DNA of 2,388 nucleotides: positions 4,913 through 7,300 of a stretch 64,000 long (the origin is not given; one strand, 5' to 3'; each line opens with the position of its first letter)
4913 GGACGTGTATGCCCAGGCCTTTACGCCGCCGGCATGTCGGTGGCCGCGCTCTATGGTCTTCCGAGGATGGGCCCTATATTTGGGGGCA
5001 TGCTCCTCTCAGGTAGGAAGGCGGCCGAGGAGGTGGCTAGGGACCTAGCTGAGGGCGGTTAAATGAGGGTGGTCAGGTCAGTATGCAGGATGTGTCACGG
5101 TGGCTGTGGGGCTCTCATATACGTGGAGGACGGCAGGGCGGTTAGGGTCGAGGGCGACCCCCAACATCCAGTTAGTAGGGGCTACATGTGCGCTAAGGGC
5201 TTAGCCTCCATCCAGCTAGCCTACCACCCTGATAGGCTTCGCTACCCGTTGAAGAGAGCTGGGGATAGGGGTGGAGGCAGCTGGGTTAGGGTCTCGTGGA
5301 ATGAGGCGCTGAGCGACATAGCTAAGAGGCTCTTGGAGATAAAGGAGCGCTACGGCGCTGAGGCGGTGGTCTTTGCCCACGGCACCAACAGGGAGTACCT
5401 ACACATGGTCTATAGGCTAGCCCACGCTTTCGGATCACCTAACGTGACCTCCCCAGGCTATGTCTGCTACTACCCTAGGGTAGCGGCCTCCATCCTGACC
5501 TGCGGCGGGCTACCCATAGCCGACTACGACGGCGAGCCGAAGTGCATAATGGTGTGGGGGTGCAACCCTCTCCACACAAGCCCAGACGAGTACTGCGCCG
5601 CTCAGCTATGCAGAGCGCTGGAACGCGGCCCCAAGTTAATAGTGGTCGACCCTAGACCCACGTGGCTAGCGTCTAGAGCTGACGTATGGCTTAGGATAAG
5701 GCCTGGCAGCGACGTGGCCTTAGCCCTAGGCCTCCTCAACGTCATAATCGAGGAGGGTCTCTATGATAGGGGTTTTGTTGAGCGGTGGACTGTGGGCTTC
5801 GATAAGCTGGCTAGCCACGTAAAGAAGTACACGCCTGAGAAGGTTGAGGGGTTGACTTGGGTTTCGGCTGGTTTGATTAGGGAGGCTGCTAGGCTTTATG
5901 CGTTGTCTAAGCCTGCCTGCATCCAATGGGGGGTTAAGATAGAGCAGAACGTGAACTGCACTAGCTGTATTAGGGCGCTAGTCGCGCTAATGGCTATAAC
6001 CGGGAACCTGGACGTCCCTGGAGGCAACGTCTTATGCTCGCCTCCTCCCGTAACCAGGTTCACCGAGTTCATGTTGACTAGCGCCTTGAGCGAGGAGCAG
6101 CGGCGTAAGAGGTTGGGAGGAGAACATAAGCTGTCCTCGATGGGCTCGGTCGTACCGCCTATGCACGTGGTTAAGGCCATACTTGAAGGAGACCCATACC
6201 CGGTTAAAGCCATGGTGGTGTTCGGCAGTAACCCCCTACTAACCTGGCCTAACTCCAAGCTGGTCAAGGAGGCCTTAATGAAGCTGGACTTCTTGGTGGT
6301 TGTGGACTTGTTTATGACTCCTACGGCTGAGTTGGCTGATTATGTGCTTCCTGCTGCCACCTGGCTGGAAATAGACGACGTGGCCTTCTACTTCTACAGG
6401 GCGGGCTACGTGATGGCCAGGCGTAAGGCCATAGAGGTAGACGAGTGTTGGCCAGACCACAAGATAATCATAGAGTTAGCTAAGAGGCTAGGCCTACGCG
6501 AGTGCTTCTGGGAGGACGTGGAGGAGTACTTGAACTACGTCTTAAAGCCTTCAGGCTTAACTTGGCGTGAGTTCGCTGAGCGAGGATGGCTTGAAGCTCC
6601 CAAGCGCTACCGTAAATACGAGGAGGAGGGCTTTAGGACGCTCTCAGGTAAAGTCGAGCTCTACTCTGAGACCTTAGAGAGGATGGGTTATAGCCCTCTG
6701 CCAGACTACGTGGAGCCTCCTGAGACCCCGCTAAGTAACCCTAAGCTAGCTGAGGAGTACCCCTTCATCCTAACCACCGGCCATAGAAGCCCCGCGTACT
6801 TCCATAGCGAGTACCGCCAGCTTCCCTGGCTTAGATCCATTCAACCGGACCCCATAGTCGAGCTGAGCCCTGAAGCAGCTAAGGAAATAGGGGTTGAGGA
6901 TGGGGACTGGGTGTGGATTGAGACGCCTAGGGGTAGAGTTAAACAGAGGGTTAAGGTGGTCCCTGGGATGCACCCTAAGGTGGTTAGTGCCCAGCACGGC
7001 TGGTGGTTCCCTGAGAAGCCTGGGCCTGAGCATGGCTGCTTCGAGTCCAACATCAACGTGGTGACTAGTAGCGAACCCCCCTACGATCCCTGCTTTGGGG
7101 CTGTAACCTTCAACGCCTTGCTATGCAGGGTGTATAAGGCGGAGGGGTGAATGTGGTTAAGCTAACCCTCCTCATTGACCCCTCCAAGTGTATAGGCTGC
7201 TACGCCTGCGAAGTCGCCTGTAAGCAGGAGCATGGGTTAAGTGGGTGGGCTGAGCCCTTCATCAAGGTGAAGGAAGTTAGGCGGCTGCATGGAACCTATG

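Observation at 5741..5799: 59-nt and 35-nt tracts of perfect nucleotide identity between two otherwise diverged molybdopterin oxidoreductase paralogs (gene conversion)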

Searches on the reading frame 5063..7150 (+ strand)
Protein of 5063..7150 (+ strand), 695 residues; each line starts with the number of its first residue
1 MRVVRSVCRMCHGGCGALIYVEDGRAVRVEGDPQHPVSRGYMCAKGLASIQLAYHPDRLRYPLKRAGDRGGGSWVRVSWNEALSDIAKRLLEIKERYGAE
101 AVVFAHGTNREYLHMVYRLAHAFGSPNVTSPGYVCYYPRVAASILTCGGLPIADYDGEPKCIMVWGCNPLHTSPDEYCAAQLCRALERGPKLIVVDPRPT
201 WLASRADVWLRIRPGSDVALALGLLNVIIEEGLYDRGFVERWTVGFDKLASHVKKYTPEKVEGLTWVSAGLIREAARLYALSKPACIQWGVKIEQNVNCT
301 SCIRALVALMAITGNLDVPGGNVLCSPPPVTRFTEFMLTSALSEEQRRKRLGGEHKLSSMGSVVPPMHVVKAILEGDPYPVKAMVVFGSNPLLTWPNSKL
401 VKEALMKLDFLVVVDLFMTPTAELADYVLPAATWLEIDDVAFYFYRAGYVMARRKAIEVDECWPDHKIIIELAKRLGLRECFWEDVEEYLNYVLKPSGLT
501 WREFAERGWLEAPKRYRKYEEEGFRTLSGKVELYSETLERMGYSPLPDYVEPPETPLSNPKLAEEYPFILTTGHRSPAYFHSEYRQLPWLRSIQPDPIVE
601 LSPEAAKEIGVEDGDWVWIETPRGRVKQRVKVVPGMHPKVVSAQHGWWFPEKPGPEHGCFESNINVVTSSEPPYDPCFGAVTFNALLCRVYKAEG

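Call 9: find_encoding_contigs(protein=window:5063-7150:+, flank=3000, max_places=6)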
Protein window:5063-7150:+ (695 aa): 5 contigs read that carry it; 4 places shown.
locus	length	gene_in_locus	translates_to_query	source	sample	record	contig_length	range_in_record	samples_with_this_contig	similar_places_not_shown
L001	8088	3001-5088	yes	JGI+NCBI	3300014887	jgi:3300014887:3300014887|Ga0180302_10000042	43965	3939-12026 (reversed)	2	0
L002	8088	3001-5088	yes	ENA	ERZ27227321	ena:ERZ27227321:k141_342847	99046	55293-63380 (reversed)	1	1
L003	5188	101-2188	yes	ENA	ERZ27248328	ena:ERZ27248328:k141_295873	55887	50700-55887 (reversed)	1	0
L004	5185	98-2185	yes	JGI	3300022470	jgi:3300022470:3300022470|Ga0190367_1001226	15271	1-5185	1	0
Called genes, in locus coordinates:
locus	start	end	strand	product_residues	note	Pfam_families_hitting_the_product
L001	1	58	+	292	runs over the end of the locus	PF02754:CCG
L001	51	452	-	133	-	PF13384:HTH_23, PF13518:HTH_28 (faint)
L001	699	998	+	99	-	PF01910:Thiamine_BP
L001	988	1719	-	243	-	-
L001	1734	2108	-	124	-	PF06935:DUF1284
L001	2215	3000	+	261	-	PF01946:Thi4, PF00890:FAD_binding_2 (faint), PF01266:DAO (weak), PF01494:FAD_binding_3 (weak), PF07992:Pyr_redox_2 (weak), PF12831:FAD_oxidored, PF13450:NAD_binding_8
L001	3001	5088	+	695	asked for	PF04879:Molybdop_Fe4S4, PF00384:Molybdopterin, PF01568:Molydop_binding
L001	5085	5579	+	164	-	PF00037:Fer4 (weak), PF12797:Fer4_2 (weak), PF12837:Fer4_6 (weak), PF12838:Fer4_7, PF13237:Fer4_10, PF13247:Fer4_11, PF25160:LdpA_Fe-S-bd, PF00037:Fer4, +11 more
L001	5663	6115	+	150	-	-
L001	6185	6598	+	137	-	-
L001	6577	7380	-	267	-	PF01026:TatD_DNase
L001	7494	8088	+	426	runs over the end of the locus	-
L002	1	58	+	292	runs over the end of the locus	PF02754:CCG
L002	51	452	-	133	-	PF13384:HTH_23, PF13518:HTH_28 (faint)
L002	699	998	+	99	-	PF01910:Thiamine_BP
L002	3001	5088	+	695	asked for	PF04879:Molybdop_Fe4S4, PF00384:Molybdopterin, PF01568:Molydop_binding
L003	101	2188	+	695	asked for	PF04879:Molybdop_Fe4S4, PF00384:Molybdopterin, PF01568:Molydop_binding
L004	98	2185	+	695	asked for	PF04879:Molybdop_Fe4S4, PF00384:Molybdopterin, PF01568:Molydop_binding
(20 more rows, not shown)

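Call 10: search_protein_families(library=pfam, proteins=[window:5063-7150:+])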
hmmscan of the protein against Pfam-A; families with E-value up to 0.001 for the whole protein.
window:5063-7150:+ (695 aa): 3 families
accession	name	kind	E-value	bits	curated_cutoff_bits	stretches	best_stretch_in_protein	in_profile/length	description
PF00384.28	Molybdopterin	-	1.9e-44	152.6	24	1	58-475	1-353/353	Molybdopterin oxidoreductase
PF01568.27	Molydop_binding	-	1e-24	87.1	26.8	1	568-684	1-107/110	Molydopterin dinucleotide binding domain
PF04879.21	Molybdop_Fe4S4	-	5.1e-18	65.2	22.7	1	1-55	1-55/55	Molybdopterin oxidoreductase Fe4S4 domain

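Call 11: find_homologous_proteins(query=window:5063-7150:+, max_evalue=1e-50)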
Query window:5063-7150:+ (695 aa): 7369 proteins with E <= 1e-50 among 8000 candidates; the best 120 are listed.
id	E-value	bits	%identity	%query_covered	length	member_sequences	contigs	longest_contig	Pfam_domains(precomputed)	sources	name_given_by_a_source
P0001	0.0e+0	1340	80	100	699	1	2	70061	PF00384.28,PF01568.28,PF04879.22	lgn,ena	-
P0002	0.0e+0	1340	80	100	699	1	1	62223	PF00384.28,PF01568.28,PF04879.22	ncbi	-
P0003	0.0e+0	1339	80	100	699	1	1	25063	PF00384.28,PF01568.28,PF04879.22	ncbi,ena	-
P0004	0.0e+0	1337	79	100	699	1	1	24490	PF00384.28,PF01568.28,PF04879.22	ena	-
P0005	0.0e+0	1308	77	100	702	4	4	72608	PF00384.28,PF01568.28,PF04879.22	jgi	-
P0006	0.0e+0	1295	77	100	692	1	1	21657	PF00384.28,PF01568.28,PF04879.22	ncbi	ncbi:MAG: molybdopterin-dependent oxidoreductase [Candidatus Nezhaarchaeales archaeon]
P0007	0.0e+0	1243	75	100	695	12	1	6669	PF00384.28,PF01568.28,PF04879.22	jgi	jgi:anaerobic selenocysteine-containing dehydrogenase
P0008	0.0e+0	1231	73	99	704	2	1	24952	PF00384.28,PF01568.28,PF04879.22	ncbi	-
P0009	0.0e+0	1196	72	98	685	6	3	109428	PF00384.28,PF01568.28,PF04879.22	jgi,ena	jgi:anaerobic selenocysteine-containing dehydrogenase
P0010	0.0e+0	1130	68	99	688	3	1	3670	PF00384.28,PF01568.28,PF04879.22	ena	-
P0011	0.0e+0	1084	65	100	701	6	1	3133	PF00384.28,PF01568.28,PF04879.22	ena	-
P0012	0.0e+0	1043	63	100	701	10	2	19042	PF00384.28,PF01568.28,PF04879.22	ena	-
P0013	0.0e+0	1018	82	75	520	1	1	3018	PF00384.28,PF04879.22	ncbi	ncbi:MAG: molybdopterin oxidoreductase, partial [Thermoprotei archaeon]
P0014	0.0e+0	1014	62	99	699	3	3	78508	PF00384.28,PF01568.28,PF04879.22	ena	-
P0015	1.4e-296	1004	61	99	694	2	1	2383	PF00384.28,PF01568.28,PF04879.22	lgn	-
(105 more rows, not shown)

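Call 20: find_encoding_contigs(protein=P0007, flank=1000, max_places=4)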
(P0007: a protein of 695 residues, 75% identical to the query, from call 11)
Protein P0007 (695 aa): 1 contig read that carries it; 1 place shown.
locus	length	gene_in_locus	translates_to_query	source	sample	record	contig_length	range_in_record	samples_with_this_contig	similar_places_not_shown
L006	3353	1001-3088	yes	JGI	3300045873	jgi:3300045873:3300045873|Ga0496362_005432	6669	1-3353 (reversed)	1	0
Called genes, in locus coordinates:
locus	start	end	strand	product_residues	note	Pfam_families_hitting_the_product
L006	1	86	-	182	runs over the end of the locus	PF05942:PaREP1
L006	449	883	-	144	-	PF05942:PaREP1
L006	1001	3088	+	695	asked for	PF04879:Molybdop_Fe4S4, PF00384:Molybdopterin, PF01568:Molydop_binding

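Call 21: find_encoding_contigs(protein=P0014, flank=10000, max_places=4)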
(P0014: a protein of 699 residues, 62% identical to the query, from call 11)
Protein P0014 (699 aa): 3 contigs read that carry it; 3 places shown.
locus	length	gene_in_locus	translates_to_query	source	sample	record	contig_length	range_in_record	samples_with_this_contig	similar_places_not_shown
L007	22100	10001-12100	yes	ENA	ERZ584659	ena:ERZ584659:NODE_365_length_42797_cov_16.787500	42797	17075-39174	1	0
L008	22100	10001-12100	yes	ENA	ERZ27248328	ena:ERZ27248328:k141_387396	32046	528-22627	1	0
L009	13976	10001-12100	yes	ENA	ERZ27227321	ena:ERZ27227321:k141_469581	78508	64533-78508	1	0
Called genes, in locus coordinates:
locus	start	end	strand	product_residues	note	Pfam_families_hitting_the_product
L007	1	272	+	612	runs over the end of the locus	PF01565:FAD_binding_4, PF02913:FAD-oxidase_C, PF13187:Fer4_9 (faint), PF12838:Fer4_7, PF13183:Fer4_8, PF13237:Fer4_10 (weak), PF13484:Fer4_16 (weak), PF13534:Fer4_17 (weak), +2 more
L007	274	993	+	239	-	PF02754:CCG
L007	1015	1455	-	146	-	PF01597:GCV_H, PF00364:Biotin_lipoyl (faint)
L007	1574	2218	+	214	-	PF00085:Thioredoxin (faint), PF13098:Thioredoxin_2 (faint), PF13192:Thioredoxin_3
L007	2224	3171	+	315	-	PF01946:Thi4 (weak), PF00070:Pyr_redox (faint), PF00890:FAD_binding_2 (weak), PF01266:DAO (faint), PF07992:Pyr_redox_2, PF12831:FAD_oxidored (weak), PF13738:Pyr_redox_3 (faint), PF00890:FAD_binding_2 (weak)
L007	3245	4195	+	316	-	PF04055:Radical_SAM, PF06968:BATS (faint)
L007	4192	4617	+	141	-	PF01597:GCV_H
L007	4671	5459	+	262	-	PF00378:ECH_1, PF16113:ECH_2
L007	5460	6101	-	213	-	PF01209:Ubie_methyltran, PF13489:Methyltransf_23, PF08241:Methyltransf_11, PF08242:Methyltransf_12, PF13649:Methyltransf_25, PF13847:Methyltransf_31 (weak)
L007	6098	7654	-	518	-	PF14010:PEPcase_2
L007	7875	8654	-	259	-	PF00795:CN_hydrolase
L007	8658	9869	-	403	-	PF00155:Aminotran_1_2, PF00266:Aminotran_5, PF01053:Cys_Met_Meta_PP, PF01212:Beta_elim_lyase (weak), PF01041:DegT_DnrJ_EryC1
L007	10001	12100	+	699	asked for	PF04879:Molybdop_Fe4S4, PF00384:Molybdopterin, PF01568:Molydop_binding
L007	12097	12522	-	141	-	PF02391:MoaE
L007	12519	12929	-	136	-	PF01894:YjbQ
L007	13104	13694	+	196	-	PF01914:MarC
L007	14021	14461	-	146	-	-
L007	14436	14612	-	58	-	-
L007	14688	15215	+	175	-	-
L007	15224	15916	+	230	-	PF00005:ABC_tran, PF02463:SMC_N (faint), PF13191:AAA_16 (weak), PF13304:AAA_21 (faint)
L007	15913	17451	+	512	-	PF10633:NPCBM_assoc (faint)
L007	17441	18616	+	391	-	PF12704:MacB_PCD, PF02687:FtsX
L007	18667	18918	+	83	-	PF01998:DUF131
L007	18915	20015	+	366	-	PF02926:THUMP, PF14419:SPOUT_MTase_2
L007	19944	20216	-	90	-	-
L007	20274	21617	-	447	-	PF00682:HMGL-like, PF22617:HCS_D2, PF01037:AsnC_trans_reg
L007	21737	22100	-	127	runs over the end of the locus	PF01850:PIN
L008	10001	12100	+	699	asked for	PF04879:Molybdop_Fe4S4, PF00384:Molybdopterin, PF01568:Molydop_binding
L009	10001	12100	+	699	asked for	PF04879:Molybdop_Fe4S4, PF00384:Molybdopterin, PF01568:Molydop_binding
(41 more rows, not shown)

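Call 27: find_related_loci(query=window:5063-7147:+, collection=genome_contigs, flank=3000)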
Query window:5063-7147:+ (695 aa) in genome_contigs; peptide patterns used: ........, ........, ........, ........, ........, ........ (x = any residue, [..] = any of these).
599 stretches matched a pattern (row limit reached: there are more); 591 encode a relative of the query (tblastn E <= 1e-3); the best 80 are kept; 80 distinct loci.
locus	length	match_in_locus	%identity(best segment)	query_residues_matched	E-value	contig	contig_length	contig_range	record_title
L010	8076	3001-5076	80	3-694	0e+0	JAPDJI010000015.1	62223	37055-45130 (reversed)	MAG: Candidatus Methanomethylicia archaeon isolate S9B5_HD70 c_000000000176, whole genome shotgun sequence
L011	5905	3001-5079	76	3-695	0e+0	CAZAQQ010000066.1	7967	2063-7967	MAG TPA_asm: uncultured Candidatus Bathyarchaeia archaeon isolate SRP231805_co2_279 genome assembly, contig: NODE_8738_l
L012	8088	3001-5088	75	4-695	0e+0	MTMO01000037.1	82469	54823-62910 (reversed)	MAG: Archaeoglobus sp. JdFR-27 JGI24020J35080_1000130, whole genome shotgun sequence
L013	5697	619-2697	57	2-694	0e+0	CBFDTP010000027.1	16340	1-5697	MAG TPA_asm: uncultured Dehalococcoidia bacterium isolate SRR6823440_metabat2_48 genome assembly, contig: ERZ650341.1959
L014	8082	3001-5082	55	2-694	0e+0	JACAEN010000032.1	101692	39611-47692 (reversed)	MAG: Chloroflexota bacterium isolate L.E.CH.35 k119_963278, whole genome shotgun sequence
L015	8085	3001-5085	54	2-694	0e+0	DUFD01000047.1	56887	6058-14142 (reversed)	MAG TPA_asm: Dehalococcoidia bacterium isolate W589 Contig47, whole genome shotgun sequence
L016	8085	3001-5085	55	2-694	0e+0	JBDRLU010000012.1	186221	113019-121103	MAG: Chloroflexota bacterium isolate MEGAHIT-group-1.796 k141_1842220, whole genome shotgun sequence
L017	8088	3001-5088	54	2-695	0e+0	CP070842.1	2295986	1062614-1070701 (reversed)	MAG: Dehalococcoidales bacterium isolate bin10 chromosome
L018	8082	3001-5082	56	3-694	0e+0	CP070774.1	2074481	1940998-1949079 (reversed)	MAG: Syntrophobacterales bacterium isolate bin204 chromosome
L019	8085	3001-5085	54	2-694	0e+0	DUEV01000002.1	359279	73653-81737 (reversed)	MAG TPA_asm: Dehalococcoidia bacterium isolate W156 Contig2, whole genome shotgun sequence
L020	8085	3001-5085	53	2-694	0e+0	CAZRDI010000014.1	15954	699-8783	MAG TPA_asm: uncultured Dehalococcoidales bacterium isolate binchicken_co228_397 genome assembly, contig: NODE_5200_leng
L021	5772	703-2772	53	3-691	0e+0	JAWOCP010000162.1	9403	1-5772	MAG: Dehalococcoidia bacterium isolate BLK5-1.bin.32 k191_1890857, whole genome shotgun sequence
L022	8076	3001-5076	54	2-691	0e+0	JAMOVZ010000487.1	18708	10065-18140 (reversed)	MAG: Desulfobacterales bacterium isolate PIR-30_metabat2_scaf2bin.099 PIR-30_scaffold_959_c1, whole genome shotgun seque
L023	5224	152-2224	53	3-691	0e+0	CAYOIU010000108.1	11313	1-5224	MAG TPA_asm: uncultured Desulfobacteraceae bacterium isolate SRP214966_co4_492 genome assembly, contig: NODE_6059_length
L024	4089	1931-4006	52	2-691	0e+0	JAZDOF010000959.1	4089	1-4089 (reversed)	MAG: Pseudomonadota bacterium isolate MEGAHIT-group-0.756 k141_14731438, whole genome shotgun sequence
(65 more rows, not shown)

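Call 39: find_encoding_contigs(protein=P0013, flank=1500, max_places=3)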
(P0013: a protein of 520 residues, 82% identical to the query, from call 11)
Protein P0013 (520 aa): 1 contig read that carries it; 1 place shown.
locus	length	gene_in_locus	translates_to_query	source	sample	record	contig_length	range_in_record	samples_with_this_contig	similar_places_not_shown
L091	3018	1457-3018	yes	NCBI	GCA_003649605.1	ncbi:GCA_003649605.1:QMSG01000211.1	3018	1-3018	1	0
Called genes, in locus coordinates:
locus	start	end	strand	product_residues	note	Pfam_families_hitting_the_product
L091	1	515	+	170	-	?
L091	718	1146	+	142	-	PF24038:DUF7347, PF12840:HTH_20, PF01022:HTH_5 (weak)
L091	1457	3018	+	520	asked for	PF04879:Molybdop_Fe4S4, PF00384:Molybdopterin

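Call 40: find_encoding_contigs(protein=P0006, flank=1500, max_places=3)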
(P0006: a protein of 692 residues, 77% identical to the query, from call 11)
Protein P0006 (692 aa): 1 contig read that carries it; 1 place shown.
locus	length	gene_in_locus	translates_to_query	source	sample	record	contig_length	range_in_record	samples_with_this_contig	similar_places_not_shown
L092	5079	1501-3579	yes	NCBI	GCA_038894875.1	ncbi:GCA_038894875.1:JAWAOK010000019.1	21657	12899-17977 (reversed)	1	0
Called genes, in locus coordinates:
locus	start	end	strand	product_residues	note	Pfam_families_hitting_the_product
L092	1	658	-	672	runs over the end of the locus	PF04879:Molybdop_Fe4S4, PF00384:Molybdopterin, PF01568:Molydop_binding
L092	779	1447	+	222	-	-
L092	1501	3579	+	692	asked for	PF04879:Molybdop_Fe4S4, PF00384:Molybdopterin, PF01568:Molydop_binding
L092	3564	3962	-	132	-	PF03966:Trm112p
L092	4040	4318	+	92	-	PF21473:OB_Ssb-like, PF01336:tRNA_anti-codon (weak)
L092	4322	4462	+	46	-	-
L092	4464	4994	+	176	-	PF03367:Zn_ribbon_ZPR1, PF22794:jr-ZPR1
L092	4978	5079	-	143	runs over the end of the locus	PF00293:NUDIX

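Call 48: list_cluster_members(proteins=[window:5063-7147:+, P0121, P0014, L007:6098-7651:-, L007:8658-9866:-, window:50415-52385:+, window:61150-62727:-])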
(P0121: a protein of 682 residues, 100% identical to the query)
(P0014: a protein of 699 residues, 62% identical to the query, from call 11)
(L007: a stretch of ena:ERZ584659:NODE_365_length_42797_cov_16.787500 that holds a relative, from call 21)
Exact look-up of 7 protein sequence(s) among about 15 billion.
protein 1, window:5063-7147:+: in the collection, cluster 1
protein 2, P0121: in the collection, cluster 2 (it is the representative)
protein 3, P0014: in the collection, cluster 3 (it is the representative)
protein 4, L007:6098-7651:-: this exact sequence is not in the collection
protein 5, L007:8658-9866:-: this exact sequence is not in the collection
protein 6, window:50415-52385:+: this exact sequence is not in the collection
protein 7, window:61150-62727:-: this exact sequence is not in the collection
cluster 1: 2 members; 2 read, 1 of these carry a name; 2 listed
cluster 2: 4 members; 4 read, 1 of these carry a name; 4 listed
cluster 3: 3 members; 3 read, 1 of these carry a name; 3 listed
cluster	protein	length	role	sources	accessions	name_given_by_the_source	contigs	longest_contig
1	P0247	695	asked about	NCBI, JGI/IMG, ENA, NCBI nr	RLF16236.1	MAG: molybdopterin oxidoreductase [Thermoprotei archaeon]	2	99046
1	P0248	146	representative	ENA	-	-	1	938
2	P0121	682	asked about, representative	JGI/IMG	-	-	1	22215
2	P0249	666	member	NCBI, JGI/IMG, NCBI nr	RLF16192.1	MAG: molybdopterin oxidoreductase [Thermoprotei archaeon]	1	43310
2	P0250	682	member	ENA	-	-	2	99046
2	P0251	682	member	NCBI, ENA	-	-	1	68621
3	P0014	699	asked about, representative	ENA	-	-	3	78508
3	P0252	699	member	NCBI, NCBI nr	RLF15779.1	MAG: hypothetical protein DRJ97_02885 [Thermoprotei archaeon]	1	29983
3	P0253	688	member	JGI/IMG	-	-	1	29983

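Call 50: find_encoding_contigs(protein=P0250, flank=1000, max_places=4)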
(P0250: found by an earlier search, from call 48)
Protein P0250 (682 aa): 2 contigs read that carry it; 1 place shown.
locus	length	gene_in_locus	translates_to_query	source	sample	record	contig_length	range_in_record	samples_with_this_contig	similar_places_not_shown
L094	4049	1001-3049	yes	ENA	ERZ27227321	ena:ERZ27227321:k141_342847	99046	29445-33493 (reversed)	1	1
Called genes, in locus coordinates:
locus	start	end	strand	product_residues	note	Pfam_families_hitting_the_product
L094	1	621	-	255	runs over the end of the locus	PF00899:ThiF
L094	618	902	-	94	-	PF02597:ThiS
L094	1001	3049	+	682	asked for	PF04879:Molybdop_Fe4S4, PF00384:Molybdopterin, PF01568:Molydop_binding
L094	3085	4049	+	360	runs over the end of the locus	PF13477:Glyco_trans_4_2 (weak), PF13439:Glyco_transf_4, PF13579:Glyco_trans_4_4, PF20706:GT4-conflict, PF00534:Glycos_transf_1, PF13692:Glyco_trans_1_4, PF13524:Glyco_trans_1_2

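Call 51: find_encoding_contigs(protein=P0249, flank=1000, max_places=4)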
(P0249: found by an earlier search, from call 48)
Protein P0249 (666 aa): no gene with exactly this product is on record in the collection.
